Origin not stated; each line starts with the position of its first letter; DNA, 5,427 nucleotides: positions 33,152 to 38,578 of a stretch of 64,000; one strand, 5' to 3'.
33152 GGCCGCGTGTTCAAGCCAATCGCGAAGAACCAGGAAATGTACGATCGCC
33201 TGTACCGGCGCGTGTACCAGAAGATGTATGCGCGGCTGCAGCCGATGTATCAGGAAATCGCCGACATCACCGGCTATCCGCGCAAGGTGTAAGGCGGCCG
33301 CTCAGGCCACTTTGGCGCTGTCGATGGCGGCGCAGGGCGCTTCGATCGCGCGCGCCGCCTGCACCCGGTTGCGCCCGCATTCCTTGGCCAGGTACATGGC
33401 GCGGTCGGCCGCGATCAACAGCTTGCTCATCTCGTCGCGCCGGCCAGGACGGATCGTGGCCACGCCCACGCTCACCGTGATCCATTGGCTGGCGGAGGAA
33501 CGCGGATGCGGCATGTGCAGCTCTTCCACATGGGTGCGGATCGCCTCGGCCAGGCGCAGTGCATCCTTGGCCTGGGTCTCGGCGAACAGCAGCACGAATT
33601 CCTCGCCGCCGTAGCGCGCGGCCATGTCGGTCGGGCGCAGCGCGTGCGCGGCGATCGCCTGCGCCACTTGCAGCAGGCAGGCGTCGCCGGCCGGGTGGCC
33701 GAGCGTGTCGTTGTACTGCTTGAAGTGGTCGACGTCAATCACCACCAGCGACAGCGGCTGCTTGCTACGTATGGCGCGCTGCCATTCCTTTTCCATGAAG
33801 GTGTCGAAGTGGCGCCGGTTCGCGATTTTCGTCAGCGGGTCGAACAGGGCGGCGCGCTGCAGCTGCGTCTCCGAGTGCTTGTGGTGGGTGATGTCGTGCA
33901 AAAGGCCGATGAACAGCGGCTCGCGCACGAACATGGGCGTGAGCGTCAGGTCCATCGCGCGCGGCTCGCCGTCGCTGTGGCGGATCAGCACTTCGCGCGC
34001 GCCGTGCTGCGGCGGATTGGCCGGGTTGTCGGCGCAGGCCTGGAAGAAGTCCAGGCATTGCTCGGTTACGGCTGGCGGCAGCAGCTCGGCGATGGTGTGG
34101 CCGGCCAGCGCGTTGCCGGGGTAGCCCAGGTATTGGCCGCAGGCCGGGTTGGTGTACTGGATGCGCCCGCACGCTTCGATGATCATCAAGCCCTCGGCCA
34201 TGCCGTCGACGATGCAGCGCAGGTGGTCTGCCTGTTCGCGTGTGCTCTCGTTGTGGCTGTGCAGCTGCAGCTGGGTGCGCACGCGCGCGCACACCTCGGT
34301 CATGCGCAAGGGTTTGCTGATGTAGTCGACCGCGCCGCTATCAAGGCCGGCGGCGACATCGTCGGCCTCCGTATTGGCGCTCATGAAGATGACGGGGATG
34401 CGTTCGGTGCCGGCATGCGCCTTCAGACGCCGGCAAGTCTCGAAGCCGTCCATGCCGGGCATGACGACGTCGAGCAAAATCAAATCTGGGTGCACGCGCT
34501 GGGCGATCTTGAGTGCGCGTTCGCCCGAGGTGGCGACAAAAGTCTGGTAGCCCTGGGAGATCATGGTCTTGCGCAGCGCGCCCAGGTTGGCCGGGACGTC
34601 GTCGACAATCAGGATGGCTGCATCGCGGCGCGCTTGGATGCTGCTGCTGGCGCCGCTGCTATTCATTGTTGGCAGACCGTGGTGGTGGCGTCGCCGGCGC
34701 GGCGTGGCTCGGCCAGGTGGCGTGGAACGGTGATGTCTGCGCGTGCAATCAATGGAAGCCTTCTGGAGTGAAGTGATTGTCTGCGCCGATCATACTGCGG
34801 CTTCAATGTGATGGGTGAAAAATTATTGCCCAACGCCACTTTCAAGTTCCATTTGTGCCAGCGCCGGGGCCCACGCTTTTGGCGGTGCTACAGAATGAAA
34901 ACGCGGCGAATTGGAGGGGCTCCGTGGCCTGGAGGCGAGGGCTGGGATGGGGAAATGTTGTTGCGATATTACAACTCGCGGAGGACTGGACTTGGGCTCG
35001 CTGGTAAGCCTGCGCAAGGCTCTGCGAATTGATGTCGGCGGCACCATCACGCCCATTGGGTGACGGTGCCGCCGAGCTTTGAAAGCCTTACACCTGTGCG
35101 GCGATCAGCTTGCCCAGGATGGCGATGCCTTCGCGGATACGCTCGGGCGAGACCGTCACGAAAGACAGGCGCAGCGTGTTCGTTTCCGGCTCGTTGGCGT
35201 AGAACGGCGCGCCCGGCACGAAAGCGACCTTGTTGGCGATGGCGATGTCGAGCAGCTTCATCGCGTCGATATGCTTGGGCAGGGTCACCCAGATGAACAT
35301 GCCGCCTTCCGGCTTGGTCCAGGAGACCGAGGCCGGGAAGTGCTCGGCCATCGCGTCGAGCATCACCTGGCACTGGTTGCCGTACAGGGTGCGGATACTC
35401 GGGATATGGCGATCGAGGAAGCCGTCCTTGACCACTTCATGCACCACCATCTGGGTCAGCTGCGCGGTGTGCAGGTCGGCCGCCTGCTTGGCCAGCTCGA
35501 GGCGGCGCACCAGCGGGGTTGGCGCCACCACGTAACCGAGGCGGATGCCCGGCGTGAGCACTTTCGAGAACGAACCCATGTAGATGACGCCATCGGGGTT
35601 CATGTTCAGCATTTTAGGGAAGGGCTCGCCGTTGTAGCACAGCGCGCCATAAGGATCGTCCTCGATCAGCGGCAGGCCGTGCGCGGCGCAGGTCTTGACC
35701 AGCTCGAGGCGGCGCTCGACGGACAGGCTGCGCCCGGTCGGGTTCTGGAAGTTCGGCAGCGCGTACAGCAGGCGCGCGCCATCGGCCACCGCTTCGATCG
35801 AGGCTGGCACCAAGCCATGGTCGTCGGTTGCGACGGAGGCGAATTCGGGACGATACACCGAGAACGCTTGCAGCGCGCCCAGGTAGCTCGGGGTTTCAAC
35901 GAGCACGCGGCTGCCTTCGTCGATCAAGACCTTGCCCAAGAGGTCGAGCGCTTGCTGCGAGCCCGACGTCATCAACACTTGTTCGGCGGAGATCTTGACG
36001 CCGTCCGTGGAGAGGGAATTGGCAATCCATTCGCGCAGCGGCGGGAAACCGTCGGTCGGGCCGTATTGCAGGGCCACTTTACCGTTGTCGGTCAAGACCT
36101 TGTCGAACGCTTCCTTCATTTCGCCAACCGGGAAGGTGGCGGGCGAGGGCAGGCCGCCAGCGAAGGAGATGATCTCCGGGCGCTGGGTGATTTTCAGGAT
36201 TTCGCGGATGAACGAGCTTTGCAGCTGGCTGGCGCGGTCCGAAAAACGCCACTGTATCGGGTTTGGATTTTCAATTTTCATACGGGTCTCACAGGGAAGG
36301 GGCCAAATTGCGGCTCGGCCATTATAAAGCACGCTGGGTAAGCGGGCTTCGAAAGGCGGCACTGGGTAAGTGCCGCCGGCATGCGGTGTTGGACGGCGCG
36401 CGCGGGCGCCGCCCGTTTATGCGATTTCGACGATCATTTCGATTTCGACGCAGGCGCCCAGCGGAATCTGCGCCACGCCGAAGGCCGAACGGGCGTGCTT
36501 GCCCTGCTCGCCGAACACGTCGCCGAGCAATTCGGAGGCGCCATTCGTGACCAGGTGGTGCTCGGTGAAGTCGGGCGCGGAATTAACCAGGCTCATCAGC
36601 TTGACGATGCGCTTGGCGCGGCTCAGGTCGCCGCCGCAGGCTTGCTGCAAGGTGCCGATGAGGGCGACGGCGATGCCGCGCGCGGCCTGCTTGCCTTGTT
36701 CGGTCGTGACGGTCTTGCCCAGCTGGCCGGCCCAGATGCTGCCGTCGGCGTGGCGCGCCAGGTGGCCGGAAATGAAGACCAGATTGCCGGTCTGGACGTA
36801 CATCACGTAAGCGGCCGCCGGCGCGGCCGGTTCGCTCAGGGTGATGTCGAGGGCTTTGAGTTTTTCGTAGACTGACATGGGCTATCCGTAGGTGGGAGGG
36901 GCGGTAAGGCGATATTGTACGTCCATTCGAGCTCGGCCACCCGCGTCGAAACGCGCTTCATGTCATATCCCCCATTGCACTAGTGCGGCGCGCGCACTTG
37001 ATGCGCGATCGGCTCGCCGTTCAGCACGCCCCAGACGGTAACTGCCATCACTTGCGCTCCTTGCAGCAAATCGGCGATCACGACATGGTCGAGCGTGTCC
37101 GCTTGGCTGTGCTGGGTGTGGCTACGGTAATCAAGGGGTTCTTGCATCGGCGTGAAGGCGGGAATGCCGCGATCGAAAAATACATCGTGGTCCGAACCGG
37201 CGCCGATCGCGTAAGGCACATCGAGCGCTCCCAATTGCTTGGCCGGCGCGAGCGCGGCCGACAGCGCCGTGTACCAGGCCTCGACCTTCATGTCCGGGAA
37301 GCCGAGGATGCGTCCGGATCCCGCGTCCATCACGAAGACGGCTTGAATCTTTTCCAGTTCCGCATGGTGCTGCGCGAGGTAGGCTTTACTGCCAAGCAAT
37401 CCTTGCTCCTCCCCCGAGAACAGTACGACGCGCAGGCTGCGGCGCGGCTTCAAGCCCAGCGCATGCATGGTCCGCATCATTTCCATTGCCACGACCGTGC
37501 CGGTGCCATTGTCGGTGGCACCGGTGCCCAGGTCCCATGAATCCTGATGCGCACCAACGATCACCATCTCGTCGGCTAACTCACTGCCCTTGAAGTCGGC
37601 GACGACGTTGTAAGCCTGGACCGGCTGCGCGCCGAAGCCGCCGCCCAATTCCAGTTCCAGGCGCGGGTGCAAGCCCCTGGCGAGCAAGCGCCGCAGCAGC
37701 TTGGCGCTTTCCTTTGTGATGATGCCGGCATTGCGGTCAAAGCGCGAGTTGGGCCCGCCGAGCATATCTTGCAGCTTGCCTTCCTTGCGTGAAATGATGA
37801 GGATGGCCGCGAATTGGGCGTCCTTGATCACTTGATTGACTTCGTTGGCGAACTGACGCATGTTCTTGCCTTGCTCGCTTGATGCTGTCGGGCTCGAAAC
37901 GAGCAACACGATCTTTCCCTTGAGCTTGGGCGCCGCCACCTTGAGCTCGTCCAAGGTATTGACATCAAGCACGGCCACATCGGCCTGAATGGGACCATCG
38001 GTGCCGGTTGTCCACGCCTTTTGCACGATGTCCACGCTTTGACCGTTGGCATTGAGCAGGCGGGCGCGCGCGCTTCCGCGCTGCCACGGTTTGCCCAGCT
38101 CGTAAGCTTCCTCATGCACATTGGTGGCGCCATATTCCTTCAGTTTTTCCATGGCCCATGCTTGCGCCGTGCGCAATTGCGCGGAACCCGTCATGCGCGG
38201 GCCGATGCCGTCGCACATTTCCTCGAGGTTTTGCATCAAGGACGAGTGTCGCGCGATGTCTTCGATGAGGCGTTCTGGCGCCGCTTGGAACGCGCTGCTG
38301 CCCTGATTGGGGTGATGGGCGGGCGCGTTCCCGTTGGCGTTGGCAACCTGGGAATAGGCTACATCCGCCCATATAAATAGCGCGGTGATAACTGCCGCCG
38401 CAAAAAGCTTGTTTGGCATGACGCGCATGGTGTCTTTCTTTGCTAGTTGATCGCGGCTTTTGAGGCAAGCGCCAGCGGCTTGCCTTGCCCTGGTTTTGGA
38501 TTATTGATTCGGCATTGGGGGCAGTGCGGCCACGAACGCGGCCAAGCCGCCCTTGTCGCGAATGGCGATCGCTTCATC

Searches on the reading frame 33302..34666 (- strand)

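Call 42: search_protein_families(library=pfam, proteins=[window:33302-34666:-], max_evalue=0.00001)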
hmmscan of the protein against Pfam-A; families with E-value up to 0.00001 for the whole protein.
window:33302-34666:- (454 aa): 6 families
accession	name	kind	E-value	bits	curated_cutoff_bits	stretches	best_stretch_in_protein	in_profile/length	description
PF00990.26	GGDEF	-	3.6e-50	170.3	23.8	1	273-434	1-161/161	Diguanylate cyclase, GGDEF domain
PF00072.30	Response_reg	-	2.9e-29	101.9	30.2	1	18-129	1-110/111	Response regulator receiver domain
PF24820.1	Diguanyl_cycl_sensor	-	7.9e-12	45.5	28.1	1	153-258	2-109/109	Diguanylate cyclase-like sensor domain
PF08448.16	PAS_4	-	4.8e-09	36.9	23.1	1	155-261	3-107/110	PAS fold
PF13426.13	PAS_9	-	3e-08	34.3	27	1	159-260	3-102/103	PAS domain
PF00989.32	PAS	-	1.5e-06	28.6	22.6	1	148-259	2-113/113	PAS fold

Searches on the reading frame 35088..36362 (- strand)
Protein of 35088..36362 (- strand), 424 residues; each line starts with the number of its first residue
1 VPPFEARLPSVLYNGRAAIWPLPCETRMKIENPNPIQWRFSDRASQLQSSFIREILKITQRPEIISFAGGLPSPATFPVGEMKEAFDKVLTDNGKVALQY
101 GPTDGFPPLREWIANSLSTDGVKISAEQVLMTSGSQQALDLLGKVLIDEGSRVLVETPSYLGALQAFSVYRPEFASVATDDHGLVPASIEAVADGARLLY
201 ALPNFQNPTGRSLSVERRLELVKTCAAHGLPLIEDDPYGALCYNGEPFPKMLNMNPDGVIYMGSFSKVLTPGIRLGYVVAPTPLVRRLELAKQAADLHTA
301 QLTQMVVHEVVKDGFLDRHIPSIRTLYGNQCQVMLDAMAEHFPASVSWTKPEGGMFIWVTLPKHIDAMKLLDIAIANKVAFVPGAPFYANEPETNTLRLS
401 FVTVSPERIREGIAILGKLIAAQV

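Call 42: search_protein_families(library=pfam, proteins=[window:35088-36362:-], max_evalue=0.00001)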
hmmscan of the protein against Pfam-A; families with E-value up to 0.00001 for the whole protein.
window:35088-36362:- (424 aa): 2 families
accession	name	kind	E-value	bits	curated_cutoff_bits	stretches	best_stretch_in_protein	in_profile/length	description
PF00155.27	Aminotran_1_2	-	2.6e-35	122.7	19.7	1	78-414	18-359/361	Aminotransferase class I and II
PF12897.13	Asp_aminotransf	-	7.4e-06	25.5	27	0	149-412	123-401/421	Aspartate amino-transferase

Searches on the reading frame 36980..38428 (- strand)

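Call 38: search_protein_families(library=pfam, proteins=[window:36980-38428:-], max_evalue=0.001)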
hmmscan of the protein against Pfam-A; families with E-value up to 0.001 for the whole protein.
window:36980-38428:- (482 aa): 2 families
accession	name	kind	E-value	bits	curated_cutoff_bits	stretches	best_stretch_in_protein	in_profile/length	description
PF04389.22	Peptidase_M28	-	5.2e-33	114.8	21.3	1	274-449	1-180/193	Peptidase family M28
PF01546.33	Peptidase_M20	-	3.7e-09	37.2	24.6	1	301-462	30-201/206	Peptidase family M20/M25/M40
